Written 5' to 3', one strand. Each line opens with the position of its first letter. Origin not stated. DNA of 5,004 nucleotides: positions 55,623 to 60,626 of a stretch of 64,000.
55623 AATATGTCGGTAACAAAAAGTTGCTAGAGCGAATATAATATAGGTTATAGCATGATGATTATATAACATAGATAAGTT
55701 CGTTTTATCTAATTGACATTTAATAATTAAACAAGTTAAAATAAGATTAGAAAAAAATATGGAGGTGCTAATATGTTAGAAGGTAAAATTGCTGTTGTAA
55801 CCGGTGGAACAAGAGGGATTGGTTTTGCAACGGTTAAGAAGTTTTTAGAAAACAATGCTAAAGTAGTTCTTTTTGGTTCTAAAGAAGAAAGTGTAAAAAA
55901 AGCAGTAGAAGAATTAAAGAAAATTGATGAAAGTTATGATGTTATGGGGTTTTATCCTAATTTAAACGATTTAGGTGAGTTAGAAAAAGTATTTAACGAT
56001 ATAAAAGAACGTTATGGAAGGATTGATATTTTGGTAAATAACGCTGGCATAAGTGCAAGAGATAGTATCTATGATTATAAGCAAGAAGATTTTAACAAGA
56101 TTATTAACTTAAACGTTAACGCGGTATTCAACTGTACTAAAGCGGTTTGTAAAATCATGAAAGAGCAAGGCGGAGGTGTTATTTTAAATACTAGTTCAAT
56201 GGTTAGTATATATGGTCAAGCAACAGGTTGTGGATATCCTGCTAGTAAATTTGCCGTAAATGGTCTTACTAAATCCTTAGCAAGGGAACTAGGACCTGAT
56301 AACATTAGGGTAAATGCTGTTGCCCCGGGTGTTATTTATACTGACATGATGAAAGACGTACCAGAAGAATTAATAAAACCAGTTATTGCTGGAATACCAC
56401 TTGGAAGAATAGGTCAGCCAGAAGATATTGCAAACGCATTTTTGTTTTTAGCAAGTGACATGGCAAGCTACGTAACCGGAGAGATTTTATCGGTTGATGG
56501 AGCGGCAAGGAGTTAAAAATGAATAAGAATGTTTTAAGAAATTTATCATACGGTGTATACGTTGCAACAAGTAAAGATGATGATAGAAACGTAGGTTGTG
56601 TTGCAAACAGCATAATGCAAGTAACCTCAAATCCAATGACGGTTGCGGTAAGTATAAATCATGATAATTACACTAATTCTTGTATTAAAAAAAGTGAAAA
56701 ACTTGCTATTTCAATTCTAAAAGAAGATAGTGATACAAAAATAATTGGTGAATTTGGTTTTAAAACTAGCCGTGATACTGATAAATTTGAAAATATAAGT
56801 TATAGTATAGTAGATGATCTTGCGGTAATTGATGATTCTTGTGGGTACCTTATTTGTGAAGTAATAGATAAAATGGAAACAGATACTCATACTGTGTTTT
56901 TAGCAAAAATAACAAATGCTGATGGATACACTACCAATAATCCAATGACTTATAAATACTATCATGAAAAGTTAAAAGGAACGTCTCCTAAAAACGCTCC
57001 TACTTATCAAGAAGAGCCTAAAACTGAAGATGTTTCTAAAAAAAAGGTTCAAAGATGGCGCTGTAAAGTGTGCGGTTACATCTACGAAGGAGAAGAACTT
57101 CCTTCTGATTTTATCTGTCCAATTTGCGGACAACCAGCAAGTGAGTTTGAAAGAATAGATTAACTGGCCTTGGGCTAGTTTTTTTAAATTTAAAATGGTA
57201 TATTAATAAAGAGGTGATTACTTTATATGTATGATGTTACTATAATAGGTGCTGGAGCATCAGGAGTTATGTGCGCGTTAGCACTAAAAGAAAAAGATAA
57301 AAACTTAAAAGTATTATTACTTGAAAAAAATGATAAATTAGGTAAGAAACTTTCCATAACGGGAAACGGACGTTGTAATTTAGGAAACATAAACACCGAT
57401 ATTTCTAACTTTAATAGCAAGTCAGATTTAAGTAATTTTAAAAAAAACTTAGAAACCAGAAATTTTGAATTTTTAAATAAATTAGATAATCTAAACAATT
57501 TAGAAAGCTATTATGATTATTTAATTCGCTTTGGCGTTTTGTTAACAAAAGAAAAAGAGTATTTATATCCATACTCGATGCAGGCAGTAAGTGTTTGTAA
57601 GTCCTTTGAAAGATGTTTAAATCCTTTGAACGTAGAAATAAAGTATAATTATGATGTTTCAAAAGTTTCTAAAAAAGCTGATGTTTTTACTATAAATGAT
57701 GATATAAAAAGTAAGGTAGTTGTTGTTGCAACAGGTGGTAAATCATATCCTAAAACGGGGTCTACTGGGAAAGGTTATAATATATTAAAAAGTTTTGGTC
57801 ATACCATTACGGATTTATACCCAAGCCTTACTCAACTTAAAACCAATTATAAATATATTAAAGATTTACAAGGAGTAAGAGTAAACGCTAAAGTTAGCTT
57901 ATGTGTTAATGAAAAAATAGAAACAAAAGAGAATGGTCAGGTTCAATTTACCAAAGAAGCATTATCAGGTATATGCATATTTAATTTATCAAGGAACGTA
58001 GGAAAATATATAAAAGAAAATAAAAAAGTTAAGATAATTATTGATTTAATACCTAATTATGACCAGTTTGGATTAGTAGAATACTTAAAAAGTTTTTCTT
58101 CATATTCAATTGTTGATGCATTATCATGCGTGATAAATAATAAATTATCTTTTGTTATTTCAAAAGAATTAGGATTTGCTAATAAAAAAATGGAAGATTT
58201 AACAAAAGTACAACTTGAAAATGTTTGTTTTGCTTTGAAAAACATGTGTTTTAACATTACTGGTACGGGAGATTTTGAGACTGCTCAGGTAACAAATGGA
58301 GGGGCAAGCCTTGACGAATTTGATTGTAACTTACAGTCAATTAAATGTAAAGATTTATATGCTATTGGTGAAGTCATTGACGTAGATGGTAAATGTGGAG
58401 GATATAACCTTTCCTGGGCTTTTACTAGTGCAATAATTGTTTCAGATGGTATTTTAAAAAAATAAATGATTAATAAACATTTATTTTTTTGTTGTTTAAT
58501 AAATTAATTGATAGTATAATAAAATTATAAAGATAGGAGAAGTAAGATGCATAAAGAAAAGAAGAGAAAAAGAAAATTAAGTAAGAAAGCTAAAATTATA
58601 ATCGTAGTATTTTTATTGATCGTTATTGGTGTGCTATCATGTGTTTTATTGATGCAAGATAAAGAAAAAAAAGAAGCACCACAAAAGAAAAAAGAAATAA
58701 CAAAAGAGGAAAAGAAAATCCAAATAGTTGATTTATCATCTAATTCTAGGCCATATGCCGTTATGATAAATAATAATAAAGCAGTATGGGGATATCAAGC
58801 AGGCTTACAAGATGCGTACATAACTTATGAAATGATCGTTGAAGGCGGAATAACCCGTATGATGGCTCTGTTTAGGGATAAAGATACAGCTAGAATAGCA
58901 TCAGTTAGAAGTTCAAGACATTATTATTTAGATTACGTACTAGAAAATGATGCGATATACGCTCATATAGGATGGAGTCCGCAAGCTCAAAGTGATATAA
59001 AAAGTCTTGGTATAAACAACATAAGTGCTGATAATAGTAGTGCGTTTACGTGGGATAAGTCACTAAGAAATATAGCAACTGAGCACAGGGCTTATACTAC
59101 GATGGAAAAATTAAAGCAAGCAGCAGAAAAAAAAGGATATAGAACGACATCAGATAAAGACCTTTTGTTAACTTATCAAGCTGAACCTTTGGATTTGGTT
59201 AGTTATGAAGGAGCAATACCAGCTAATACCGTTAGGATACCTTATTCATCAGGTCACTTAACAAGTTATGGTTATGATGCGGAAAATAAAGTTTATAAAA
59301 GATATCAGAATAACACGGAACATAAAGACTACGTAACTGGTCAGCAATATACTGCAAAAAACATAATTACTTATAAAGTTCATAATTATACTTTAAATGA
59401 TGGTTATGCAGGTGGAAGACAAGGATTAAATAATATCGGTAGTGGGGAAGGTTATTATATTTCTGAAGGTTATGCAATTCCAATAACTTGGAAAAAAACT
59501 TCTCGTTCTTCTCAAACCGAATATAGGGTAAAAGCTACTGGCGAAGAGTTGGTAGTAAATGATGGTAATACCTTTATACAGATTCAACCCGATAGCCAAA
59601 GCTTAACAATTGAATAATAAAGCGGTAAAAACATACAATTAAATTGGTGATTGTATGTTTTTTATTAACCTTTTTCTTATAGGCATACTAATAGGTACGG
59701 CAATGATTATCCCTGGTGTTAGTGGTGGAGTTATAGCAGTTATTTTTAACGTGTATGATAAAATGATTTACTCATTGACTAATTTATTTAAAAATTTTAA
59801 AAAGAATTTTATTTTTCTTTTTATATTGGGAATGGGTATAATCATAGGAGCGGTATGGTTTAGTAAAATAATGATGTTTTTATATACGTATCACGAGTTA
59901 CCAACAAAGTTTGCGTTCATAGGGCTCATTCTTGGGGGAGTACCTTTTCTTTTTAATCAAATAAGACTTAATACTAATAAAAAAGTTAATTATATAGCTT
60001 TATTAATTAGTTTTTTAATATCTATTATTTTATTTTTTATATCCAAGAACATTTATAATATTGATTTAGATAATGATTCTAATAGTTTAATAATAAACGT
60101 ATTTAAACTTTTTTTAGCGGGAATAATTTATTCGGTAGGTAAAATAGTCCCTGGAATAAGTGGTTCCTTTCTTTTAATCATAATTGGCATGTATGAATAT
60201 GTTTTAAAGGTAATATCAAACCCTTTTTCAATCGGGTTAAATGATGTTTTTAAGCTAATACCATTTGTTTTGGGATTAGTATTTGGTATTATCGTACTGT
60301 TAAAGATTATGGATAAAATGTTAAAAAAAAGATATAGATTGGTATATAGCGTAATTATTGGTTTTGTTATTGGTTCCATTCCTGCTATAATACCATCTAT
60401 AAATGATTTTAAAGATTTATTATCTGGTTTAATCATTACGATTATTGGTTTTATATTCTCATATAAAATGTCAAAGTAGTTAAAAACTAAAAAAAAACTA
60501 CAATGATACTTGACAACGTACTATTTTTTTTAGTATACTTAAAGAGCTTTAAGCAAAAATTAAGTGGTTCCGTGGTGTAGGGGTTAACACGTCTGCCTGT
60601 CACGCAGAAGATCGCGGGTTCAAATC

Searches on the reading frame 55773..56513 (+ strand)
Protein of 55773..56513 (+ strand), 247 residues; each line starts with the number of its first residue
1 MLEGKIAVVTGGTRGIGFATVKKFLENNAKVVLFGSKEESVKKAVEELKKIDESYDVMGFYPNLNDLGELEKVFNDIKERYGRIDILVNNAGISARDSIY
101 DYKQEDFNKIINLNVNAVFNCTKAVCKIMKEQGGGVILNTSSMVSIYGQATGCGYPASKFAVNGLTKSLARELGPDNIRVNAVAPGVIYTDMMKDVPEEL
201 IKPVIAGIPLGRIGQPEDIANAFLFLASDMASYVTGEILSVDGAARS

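Call 61: search_protein_families(library=pfam, proteins=[window:55773-56513:+], max_evalue=0.001)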
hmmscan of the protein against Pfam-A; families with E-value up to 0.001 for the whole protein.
window:55773-56513:+ (247 aa): 6 families
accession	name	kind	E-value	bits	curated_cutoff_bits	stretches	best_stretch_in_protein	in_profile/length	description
PF13561.12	adh_short_C2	-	1.3e-64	218.5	27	1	14-243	6-233/236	Enoyl-(Acyl carrier protein) reductase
PF00106.31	adh_short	-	1.2e-61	208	26.6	1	5-198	1-192/195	short chain dehydrogenase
PF23441.1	SDR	-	2.7e-12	47.1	27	1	7-244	10-254/258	SDR-like rossmann domain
PF08659.16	KR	-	1.9e-11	44.6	22.6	1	8-170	4-164/180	KR domain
PF01370.27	Epimerase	-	3.2e-05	23.9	20.9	1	8-152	2-124/240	NAD dependent epimerase/dehydratase family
PF07745.19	Glyco_hydro_53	-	0.00064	19.3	24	1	19-109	168-262/340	Glycosyl hydrolase family 53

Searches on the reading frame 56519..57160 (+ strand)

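Call 61: search_protein_families(library=pfam, proteins=[window:56519-57160:+], max_evalue=0.001)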
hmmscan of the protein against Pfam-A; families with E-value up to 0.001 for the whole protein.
window:56519-57160:+ (214 aa): 4 families
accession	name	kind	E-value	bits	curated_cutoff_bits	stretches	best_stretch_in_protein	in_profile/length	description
PF01613.24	Flavin_Reduct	-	1.5e-30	106.8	27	1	7-153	2-150/153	Flavin reductase like domain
PF21349.2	RUBY_RBDX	-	4.9e-13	48.7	26.5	1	180-211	1-30/30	Rubrerythrin, rubredoxin-like domain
PF00301.25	Rubredoxin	-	2.9e-05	24.5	23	0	192-210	29-47/47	Rubredoxin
PF23458.2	DUF7130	-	7.5e-05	23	35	1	165-210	39-83/89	Domain of unknown function (DUF7130)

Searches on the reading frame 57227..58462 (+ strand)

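Call 61: search_protein_families(library=pfam, proteins=[window:57227-58462:+], max_evalue=0.001)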
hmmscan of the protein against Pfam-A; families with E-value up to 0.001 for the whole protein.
window:57227-58462:+ (412 aa): 10 families
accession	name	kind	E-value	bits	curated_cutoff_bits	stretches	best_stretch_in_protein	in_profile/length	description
PF03486.20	HI0933_like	-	7.4e-58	196.3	50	1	3-405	2-241/244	HI0933-like protein Rossmann domain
PF22780.1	HI0933_like_1st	-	2.4e-21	76.7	27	1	198-355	1-165/165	HI0933-like protein barrel and H2TH domain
PF13738.12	Pyr_redox_3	-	1.8e-08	34.5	30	0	6-39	2-33/305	Pyridine nucleotide-disulphide oxidoreductase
PF01266.30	DAO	-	3.6e-08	33.7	27.9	1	3-39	1-35/353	FAD dependent oxidoreductase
PF07992.20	Pyr_redox_2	-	8.9e-07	29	26.1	1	2-175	1-113/291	Pyridine nucleotide-disulphide oxidoreductase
PF13450.12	NAD_binding_8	-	2.6e-06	28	21.9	1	6-39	1-32/68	NAD(P)-binding Rossmann-like domain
PF00890.30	FAD_binding_2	-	1.1e-05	25.2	20.4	1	3-39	1-35/414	FAD binding domain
PF01946.23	Thi4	-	0.00021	21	26.2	1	3-38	19-53/235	Thi4 family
PF12831.13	FAD_oxidored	-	0.00037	20.4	27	1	3-45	1-41/416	FAD dependent oxidoreductase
PF00070.33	Pyr_redox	-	0.00083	20.3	22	0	4-40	2-36/82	Pyridine nucleotide-disulphide oxidoreductase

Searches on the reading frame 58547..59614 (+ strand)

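Call 61: search_protein_families(library=pfam, proteins=[window:58547-59614:+], max_evalue=0.001)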
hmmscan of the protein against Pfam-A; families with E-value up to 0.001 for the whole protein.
window:58547-59614:+ (356 aa): 2 families
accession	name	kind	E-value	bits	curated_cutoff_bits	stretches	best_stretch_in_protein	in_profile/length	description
PF11258.13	DUF3048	-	8.7e-37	127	25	1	65-199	12-148/148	Protein of unknown function (DUF3048) N-terminal domain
PF17479.7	DUF3048_C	-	1.7e-25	90.1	25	1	229-344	1-114/114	Protein of unknown function (DUF3048) C-terminal domain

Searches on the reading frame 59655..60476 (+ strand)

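Call 61: search_protein_families(library=pfam, proteins=[window:59655-60476:+], max_evalue=0.001)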
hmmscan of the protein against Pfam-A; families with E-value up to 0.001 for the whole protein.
window:59655-60476:+ (274 aa): 1 family
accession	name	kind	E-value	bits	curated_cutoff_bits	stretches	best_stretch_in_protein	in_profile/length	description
PF04018.18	VCA0040-like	-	4.8e-40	138.1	26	1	13-248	1-231/246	Undecaprenyl phosphate translocase-like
